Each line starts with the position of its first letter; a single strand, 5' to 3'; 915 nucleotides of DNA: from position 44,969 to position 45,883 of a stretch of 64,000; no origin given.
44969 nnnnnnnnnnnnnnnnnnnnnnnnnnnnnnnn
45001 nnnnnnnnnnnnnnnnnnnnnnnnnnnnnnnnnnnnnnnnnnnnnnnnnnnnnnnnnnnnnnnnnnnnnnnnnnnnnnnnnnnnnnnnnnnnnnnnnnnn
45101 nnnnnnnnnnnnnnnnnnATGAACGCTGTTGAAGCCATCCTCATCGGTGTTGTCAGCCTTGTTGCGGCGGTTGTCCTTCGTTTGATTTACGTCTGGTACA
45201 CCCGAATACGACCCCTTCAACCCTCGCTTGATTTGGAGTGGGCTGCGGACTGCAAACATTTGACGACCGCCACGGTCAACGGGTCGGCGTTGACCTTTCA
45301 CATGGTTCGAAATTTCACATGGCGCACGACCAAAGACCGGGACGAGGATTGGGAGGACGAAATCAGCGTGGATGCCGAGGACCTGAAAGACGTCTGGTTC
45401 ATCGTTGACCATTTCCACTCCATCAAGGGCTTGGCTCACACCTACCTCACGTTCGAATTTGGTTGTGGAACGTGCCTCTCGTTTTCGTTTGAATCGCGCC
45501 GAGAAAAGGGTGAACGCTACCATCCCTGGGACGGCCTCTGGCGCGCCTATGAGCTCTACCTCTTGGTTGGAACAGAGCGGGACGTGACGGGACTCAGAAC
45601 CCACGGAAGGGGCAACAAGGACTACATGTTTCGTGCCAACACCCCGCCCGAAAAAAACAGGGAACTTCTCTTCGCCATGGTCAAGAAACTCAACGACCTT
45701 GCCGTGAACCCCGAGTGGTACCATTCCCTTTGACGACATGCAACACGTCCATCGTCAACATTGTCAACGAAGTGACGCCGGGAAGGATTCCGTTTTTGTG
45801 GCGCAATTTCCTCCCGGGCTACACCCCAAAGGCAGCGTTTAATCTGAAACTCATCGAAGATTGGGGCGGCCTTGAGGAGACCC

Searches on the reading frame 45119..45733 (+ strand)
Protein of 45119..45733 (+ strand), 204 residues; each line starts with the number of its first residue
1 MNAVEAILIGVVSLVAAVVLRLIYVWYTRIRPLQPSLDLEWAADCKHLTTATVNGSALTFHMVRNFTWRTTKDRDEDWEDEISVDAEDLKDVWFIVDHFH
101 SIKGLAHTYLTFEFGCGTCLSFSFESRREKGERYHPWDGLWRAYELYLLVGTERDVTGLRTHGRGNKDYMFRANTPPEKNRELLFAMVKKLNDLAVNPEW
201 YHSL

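Call 4: search_protein_families(library=pfam, proteins=[window:45119-45733:+], max_evalue=1)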
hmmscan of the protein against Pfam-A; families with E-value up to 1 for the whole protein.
window:45119-45733:+ (204 aa): 1 family
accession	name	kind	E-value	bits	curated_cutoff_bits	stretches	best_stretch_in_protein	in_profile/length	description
PF13387.12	Lnb_N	-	1.3e-17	64.4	22.2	1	76-204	3-136/175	Lnb N-terminal periplasmic domain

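Call 6: find_related_loci(query=window:45119-45733:+, collection=genome_contigs, flank=10000)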
Query window:45119-45733:+ (204 aa) in genome_contigs; peptide patterns used: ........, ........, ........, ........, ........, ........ (x = any residue, [..] = any of these).
83 stretches matched a pattern; 32 encode a relative of the query (tblastn E <= 1e-3); 32 distinct loci.
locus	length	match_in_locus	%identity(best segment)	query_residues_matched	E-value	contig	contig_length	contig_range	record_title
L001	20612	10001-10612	85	1-204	6e-119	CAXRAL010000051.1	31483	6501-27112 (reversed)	MAG: Candidatus Poseidoniaceae archaeon isolate YZ09aB_8.77 genome assembly, contig: k141_737690, whole genome shotgun s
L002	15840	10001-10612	84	1-204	1e-118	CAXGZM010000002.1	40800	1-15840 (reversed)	MAG TPA_asm: uncultured euryarchaeote isolate SRR12479814_binner13_Refined_2 genome assembly, contig: ERZ4874012.10, who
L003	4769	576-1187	84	1-204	2e-118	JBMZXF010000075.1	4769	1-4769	MAG: Poseidonia sp. isolate ME_XS_2302_4_bin_75 ME_XS_2302_4_bin_75_74, whole genome shotgun sequence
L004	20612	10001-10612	83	1-204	6e-117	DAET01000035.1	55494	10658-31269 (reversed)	MAG TPA_asm: Euryarchaeota archaeon UBA486 UBA486_contig_4870, whole genome shotgun sequence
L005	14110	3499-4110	81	1-204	9e-115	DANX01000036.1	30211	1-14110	MAG TPA_asm: Euryarchaeota archaeon UBA561 UBA561_contig_21344, whole genome shotgun sequence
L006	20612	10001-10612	81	1-204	1e-114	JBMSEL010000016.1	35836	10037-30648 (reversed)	MAG: Poseidonia sp. isolate CJ_V4_S10_100percent_par_metabat.106 NODE_646_length_35836_cov_11.279226, whole genome shotg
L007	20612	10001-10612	82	1-204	1e-114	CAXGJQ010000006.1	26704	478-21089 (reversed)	MAG TPA_asm: uncultured Candidatus Poseidoniales archaeon isolate ERR315856_concoct_3 genome assembly, contig: ERZ677869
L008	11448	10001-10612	81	1-204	5e-114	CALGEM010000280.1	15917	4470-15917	MAG TPA_asm: uncultured euryarchaeote isolate ERR599053_bin.127_CONCOCT_v1.1_MAG genome assembly, contig: ERZ840905.4677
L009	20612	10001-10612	82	1-204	2e-114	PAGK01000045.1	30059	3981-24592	MAG: Methanobacteriota archaeon isolate MED790 95083, whole genome shotgun sequence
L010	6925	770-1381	80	1-204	8e-114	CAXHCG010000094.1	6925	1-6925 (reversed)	MAG TPA_asm: uncultured Candidatus Poseidoniales archaeon isolate SRR12479975_maxbin2_4 genome assembly, contig: ERZ4874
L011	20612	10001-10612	77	1-204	1e-112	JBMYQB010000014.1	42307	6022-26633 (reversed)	MAG: Poseidonia sp. isolate ME_XS_2305_bin_45 ME_XS_2305_bin_45_13, whole genome shotgun sequence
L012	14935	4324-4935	78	1-204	2e-111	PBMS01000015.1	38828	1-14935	MAG: Methanobacteriota archaeon isolate SP207 24864, whole genome shotgun sequence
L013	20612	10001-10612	76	1-204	4e-111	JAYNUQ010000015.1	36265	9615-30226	MAG: Candidatus Poseidoniales archaeon isolate 139536_S27_maxbin_bins.tsv.039 NODE_602_length_36265_cov_12.532367, whole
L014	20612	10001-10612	80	1-204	8e-110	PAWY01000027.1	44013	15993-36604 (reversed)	MAG: Methanobacteriota archaeon isolate SAT1329 159785, whole genome shotgun sequence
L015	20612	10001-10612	76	1-204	3e-110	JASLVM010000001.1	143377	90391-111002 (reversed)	MAG: Poseidonia sp. isolate ETNP17_MAG_14 NODE_1_length_143377_cov_12.389777, whole genome shotgun sequence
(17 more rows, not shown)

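Call 16: find_homologous_proteins(query=A1, max_evalue=0.001)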
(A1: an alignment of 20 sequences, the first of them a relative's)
Query A1 (20 sequences) (433 aa, profile of the alignment): 410 proteins with E <= 0.001 among 8000 candidates; the best 120 are listed.
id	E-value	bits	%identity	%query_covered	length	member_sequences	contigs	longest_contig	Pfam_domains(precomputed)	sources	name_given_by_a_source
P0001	1.0e-243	826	79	94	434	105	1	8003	-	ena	-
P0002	1.8e-243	826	81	100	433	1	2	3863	-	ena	-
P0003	3.4e-243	825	80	100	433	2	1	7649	-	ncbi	-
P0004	4.4e-243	824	80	100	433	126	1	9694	-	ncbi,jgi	-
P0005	4.6e-243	824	81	100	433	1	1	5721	-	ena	-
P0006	1.4e-242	823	80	100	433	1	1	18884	-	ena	-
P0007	1.4e-242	823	75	94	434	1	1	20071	-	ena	-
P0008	1.6e-242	823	78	94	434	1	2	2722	-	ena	-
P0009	4.4e-242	821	79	94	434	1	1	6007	-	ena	-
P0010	4.4e-242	821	79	93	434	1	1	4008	-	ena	-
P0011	4.4e-242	821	79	94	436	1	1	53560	-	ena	-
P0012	7.2e-242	820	78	94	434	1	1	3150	-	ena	-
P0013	2.1e-241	819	76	94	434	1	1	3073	-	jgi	-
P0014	2.2e-241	819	75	94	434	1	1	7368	-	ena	-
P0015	2.5e-241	819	77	94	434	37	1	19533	-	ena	-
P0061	8.1e-236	800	85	100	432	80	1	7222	-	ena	-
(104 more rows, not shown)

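Call 18: find_encoding_contigs(protein=P0061, flank=5000, max_places=3)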
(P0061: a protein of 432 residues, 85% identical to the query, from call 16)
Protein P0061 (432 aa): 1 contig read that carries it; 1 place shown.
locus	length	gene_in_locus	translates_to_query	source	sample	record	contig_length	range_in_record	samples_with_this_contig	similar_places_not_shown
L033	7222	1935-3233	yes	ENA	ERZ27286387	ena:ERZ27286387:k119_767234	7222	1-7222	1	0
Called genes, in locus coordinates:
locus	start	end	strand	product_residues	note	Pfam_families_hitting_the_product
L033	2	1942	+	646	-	?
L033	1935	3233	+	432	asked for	-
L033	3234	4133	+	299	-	PF13387:Lnb_N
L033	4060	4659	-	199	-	PF01973:MptE-like (faint), PF04263:TPK_catalytic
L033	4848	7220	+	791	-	?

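Call 32: predict_structure(alignment_id=A2)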
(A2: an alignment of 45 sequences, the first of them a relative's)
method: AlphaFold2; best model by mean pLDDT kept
length: 432 residues; sequences in the alignment: 45
mean_pLDDT: 82.7   pTM: 0.53
mean pLDDT of the five models: 82.7, 79.6, 79.0, 73.9, 72.3
residues with pLDDT >= 90: 162; 70-90: 208; 50-70: 33; < 50: 29
segments of 3 or more residues with pLDDT < 50: 21-28, 336-347, 371-374, 376-379
pLDDT, mean of each block of 10 residues (from residue 1): 75 78 50 82 89 92 91 87 90 90 92 94 90 92 93 87 91 89 91 90 91 93 94 88 88 89 84 85 85 86 86 91 70 51 46 80 78 48 61 79 87 85 82 71
secondary structure, 60 per line:
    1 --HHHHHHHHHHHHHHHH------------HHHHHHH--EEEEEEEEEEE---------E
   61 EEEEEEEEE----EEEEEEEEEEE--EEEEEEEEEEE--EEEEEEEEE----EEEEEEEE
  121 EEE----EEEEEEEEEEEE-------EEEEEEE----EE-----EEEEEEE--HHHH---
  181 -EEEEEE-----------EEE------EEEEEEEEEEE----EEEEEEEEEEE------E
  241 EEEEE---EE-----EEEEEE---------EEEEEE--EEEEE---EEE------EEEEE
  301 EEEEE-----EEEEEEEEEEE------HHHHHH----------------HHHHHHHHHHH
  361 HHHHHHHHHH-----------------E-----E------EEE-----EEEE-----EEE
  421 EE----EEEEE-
elements in order: H3-18 H31-37 E40-50 E60-69 E74-84 E87-97 E100-108 E113-123 E128-139 E147-153 E165-171 H174-177 E182-187 E199-201 E208-218 E223-233 E240-245 E256-261 E271-276 E279-283 E287-289 E296-305 E311-321 H328-333 H350-370 E401-403 E409-412 E418-422 E427-431

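Call 43: fold_search(model_id=the predicted structure, library=pdb)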
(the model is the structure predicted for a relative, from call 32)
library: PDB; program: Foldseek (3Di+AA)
matches with E <= 10: 1695; with E <= 0.001: 244
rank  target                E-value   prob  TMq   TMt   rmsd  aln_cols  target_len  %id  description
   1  2yn5_A                1.8e-08  1.00  0.25  0.33  10.9       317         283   13  Structural insight into the giant calcium-binding adhesin SiiE: implications for the adhesion of Salmonella enterica t (released 2013-04-03)
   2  2yn3_A                8.1e-08  1.00  0.22  0.31  11.5       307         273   12  Structural insight into the giant calcium-binding adhesin SiiE: implications for the adhesion of Salmonella enterica t (released 2013-04-03)
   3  2yn3_C                1.5e-07  1.00  0.24  0.33  11.2       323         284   13  Structural insight into the giant calcium-binding adhesin SiiE: implications for the adhesion of Salmonella enterica t (released 2013-04-03)
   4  5irb_B                4.6e-07  1.00  0.30  0.38  10.2       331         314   13  Structural insight into host cell surface retention of a 1.5-MDa bacterial ice-binding adhesin (released 2017-07-19)
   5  9g93_A                1.7e-06  1.00  0.17  0.14  22.9       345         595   14  CryoET structure of the in vitro grown Bacillus anthracis Sap S-layer (released 2024-12-18)
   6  9g8b_A                1.9e-06  1.00  0.22  0.26  12.3       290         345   14  CryoEM structure of the fragment-2 (2892-3236) in the grappling hook protein A (GhpA) in the bacterium Aureispira sp.  (released 2024-10-16)
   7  6za2_A                1.9e-06  1.00  0.17  0.08  33.7       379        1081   13  Crystal structure of dimeric latent PorU from Porphyromonas gingivalis (released 2021-09-29)
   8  5e53_B                1.9e-06  1.00  0.18  0.24  16.3       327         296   13  Crystal structure of chicken CNTN1 FN1-FN3 domains (released 2016-08-31)
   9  7mrs_A                2.3e-06  1.00  0.17  0.22  16.0       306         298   13  Zebrafish CNTN4 APPb complex (released 2022-01-05)
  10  7y8s_A                2.5e-06  1.00  0.16  0.22  20.0       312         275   13  Crystal structure of sDscam FNIII1-3 domains, isoform beta2v6 (released 2023-05-24)
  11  7tyk_A                2.6e-06  1.00  0.28  0.18  10.7       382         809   10  Cryo-EM Structure of insulin receptor-related receptor (IRR) in apo-state captured at pH 7. The 3D refinement was appl (released 2023-02-15)
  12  5mhl_B                2.8e-06  1.00  0.20  0.15  10.2       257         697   12  FXIIIa in complex with the inhibitor Mi0621 (released 2017-12-20)
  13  7tvz_E                2.9e-06  1.00  0.17  0.11  28.7       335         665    8  Cryo-EM structure of human band 3-protein 4.2 complex in diagonal conformation (released 2022-06-08)
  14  5irb_A                3.2e-06  1.00  0.29  0.36  10.7       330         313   12  Structural insight into host cell surface retention of a 1.5-MDa bacterial ice-binding adhesin (released 2017-07-19)
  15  6xay_B                3.4e-06  1.00  0.18  0.26  12.8       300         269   14  Structure of a fragment of human fibronectin containing the 10th, 11th and 12th type III domains (released 2021-06-09)
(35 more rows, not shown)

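Call 48: search_protein_families(library=ncbifam, proteins=[P0061, L033:3234-4133:+], max_evalue=1)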
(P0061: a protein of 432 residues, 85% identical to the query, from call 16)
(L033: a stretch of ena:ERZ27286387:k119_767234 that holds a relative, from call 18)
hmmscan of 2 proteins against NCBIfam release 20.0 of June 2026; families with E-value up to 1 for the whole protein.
P0061 (432 aa): 0 families

L033:3234-4133:+ (299 aa): 0 families

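Call 59: search_protein_representatives(alignment_id=A2)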
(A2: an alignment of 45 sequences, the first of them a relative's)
Query: 45 sequences, 433 profile positions. Proteins with E-value up to 0.001 (for the whole library): 178; up to 1e-10: 83; up to 1e-30: 36. The best 150 are listed.
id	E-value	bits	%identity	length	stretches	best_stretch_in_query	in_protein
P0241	5.3e-218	740.1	-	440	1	6-432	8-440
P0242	6.6e-160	548.7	-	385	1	3-360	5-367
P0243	5.3e-132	456.7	-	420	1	10-432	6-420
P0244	3.4e-117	407.9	-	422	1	13-432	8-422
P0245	1.1e-110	386.5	-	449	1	9-433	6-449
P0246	1.2e-102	360.0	-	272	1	3-241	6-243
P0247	3.9e-95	335.2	-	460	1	20-432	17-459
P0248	1.5e-93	330.0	-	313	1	117-432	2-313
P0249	2.6e-91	322.6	-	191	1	244-433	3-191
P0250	1.7e-82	293.6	-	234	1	9-190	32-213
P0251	1.1e-75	271.1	-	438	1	11-430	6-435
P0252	4.4e-70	252.7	-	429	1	9-430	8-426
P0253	3.6e-66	239.8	-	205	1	138-271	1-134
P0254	1.0e-64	235.0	-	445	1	36-433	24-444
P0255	1.1e-63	231.6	-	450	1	38-433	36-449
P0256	3.3e-62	226.7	-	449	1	40-431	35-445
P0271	1.4e-36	142.2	-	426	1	10-432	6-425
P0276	2.9e-31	124.8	-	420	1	37-433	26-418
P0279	1.2e-29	119.4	-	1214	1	48-431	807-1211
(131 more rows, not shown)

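Call 61: find_encoding_contigs(protein=P0251, flank=6000, max_places=2)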
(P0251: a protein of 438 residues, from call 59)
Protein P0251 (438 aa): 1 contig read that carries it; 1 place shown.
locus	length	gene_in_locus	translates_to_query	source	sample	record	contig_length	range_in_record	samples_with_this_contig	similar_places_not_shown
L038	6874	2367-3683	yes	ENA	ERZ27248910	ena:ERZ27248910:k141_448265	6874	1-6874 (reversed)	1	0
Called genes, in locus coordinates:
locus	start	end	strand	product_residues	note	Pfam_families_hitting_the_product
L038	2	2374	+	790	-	?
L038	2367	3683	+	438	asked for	-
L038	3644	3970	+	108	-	-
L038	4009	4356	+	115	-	-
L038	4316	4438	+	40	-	-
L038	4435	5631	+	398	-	-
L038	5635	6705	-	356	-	PF02073:Peptidase_M29 (faint), PF26233:NicX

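Call 62: find_encoding_contigs(protein=P0254, flank=6000, max_places=2)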
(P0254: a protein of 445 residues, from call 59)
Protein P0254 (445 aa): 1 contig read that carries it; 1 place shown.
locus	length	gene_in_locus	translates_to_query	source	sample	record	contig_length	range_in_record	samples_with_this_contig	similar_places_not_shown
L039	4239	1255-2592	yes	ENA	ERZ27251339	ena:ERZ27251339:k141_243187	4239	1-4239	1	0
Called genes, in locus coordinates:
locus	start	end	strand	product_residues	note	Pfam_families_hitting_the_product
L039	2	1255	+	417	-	?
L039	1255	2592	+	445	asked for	-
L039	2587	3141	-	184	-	PF04263:TPK_catalytic, PF04265:TPK_B1_binding (weak), PF21275:Thi_PPkinase_C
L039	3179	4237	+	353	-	?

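Call 64: find_encoding_contigs(protein=P0243, flank=4000, max_places=1)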
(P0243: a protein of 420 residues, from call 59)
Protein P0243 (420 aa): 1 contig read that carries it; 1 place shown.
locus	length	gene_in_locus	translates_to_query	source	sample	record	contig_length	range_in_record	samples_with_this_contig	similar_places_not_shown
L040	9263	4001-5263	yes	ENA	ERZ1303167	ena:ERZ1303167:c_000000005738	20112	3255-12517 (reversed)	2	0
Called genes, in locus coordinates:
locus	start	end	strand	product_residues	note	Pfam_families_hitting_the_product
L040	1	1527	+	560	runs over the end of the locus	-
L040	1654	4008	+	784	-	-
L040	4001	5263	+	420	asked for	-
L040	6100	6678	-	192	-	PF04263:TPK_catalytic (faint), PF04265:TPK_B1_binding (weak)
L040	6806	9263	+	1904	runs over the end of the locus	?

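Call 65: find_encoding_contigs(protein=P0245, flank=4000, max_places=1)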
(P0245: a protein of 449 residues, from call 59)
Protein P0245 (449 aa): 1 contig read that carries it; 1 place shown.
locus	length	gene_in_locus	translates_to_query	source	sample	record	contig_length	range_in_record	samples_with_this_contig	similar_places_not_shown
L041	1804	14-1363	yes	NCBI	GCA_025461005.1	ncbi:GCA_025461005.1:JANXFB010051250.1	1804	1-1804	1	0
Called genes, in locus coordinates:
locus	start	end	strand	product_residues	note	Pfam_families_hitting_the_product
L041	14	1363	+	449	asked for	-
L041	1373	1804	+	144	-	?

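Call 66: find_encoding_contigs(protein=P0247, flank=4000, max_places=1)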
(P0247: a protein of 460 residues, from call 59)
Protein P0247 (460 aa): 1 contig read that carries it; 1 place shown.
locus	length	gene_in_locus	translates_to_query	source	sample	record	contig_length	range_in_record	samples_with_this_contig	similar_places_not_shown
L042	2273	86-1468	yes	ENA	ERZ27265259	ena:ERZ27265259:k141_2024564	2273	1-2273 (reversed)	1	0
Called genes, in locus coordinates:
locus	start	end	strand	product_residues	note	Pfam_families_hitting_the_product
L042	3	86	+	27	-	?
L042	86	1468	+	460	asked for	-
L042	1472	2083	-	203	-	PF04263:TPK_catalytic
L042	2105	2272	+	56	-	?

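Call 67: find_encoding_contigs(protein=P0271, flank=4000, max_places=1)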
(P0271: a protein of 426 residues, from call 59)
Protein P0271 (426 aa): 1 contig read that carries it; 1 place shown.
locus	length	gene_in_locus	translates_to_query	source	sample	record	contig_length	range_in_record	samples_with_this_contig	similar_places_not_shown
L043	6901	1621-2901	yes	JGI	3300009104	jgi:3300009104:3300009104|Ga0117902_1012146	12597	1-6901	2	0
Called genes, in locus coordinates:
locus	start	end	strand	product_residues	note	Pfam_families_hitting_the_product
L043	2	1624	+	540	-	?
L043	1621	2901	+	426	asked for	PF19077:Big_13 (faint), PF00801:PKD (faint)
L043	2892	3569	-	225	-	PF04263:TPK_catalytic (weak)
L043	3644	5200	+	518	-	-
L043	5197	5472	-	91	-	-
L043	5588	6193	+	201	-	PF13085:Fer2_3, PF01799:Fer2_2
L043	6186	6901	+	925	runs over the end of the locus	PF01315:Ald_Xan_dh_C, PF02738:MoCoBD_1, PF20256:MoCoBD_2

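Call 74: find_related_loci(query=A8, collection=metagenome_contigs, flank=3500)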
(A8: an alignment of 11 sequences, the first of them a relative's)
Query A8 (438 aa) in metagenome_contigs; peptide patterns used: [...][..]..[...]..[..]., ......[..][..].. (x = any residue, [..] = any of these).
600 stretches matched a pattern (row limit reached: there are more); 333 encode a relative of the query (tblastn E <= 1e-3); the best 80 are kept; 80 distinct loci.
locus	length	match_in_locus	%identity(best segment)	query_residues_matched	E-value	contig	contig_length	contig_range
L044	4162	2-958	100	120-438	0e+0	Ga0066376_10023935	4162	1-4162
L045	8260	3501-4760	51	23-438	2e-153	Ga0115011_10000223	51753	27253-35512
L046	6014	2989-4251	51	23-438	2e-154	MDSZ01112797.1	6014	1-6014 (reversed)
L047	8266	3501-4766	51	22-438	1e-152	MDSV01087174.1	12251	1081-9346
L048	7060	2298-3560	51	23-438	2e-152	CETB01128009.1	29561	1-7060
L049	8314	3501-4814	49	6-438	2e-151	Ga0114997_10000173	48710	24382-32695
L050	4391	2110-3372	51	23-438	9e-155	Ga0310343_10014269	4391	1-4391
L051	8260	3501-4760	52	23-438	3e-155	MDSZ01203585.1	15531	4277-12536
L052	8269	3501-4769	48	19-438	9e-139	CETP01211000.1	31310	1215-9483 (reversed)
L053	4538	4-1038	53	95-438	1e-129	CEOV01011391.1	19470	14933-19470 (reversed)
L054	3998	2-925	54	131-438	1e-114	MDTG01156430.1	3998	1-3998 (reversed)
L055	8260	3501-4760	51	23-438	4e-153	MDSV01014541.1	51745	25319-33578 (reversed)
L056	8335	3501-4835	35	3-438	2e-79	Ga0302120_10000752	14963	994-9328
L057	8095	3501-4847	34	1-438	5e-77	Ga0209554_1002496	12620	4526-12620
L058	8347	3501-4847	34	1-438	7e-77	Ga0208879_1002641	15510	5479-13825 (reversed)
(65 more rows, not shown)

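Call 83: list_cluster_members(proteins=[P0243, P0245, P0247, P0251, P0252, P0254, P0256, P0271, P0276, P0279])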
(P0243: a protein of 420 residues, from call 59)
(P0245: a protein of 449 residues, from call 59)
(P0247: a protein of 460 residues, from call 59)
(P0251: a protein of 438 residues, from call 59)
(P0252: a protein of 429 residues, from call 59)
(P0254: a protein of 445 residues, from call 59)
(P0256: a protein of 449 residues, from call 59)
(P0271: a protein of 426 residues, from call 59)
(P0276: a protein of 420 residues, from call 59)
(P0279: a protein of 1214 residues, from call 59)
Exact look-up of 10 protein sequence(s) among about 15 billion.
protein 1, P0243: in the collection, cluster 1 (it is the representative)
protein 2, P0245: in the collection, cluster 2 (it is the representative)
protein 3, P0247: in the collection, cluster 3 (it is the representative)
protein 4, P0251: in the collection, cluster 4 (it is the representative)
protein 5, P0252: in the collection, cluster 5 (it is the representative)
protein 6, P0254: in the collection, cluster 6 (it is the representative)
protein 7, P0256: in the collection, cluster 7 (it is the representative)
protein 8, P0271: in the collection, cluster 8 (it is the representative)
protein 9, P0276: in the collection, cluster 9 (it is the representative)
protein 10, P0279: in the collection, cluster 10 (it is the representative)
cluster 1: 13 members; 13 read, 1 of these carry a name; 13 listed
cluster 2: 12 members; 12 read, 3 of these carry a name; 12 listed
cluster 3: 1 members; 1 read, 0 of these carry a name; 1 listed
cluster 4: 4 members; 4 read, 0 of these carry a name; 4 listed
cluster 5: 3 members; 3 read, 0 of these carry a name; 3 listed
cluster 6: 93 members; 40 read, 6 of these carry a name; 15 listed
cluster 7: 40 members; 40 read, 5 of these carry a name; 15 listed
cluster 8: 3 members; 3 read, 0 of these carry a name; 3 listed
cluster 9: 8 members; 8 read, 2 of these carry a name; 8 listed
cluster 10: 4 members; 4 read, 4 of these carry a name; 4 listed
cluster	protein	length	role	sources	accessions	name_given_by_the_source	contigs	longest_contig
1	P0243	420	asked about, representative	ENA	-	-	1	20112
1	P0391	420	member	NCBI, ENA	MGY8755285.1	MAG: hypothetical protein ACKVIR_06300 [Candidatus Poseidoniales archaeon]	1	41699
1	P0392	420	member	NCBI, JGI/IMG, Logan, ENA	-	-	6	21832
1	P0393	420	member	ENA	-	-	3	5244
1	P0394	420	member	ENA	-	-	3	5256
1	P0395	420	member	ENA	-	-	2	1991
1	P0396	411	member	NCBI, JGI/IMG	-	-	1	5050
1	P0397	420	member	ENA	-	-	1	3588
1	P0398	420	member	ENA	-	-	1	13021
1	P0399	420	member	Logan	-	-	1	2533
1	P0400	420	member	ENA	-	-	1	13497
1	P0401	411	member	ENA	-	-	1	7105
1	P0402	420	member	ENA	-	-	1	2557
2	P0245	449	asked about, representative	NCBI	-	-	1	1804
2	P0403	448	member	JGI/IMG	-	hypothetical protein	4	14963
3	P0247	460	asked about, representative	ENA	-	-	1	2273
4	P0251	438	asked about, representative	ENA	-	-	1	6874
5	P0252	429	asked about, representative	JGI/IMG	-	-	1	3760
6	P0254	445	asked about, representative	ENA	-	-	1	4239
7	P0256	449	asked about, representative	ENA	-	-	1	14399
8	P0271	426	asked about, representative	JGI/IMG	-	-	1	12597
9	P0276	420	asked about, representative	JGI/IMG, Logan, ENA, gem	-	-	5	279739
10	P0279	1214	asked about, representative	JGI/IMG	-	M6 family metalloprotease-like protein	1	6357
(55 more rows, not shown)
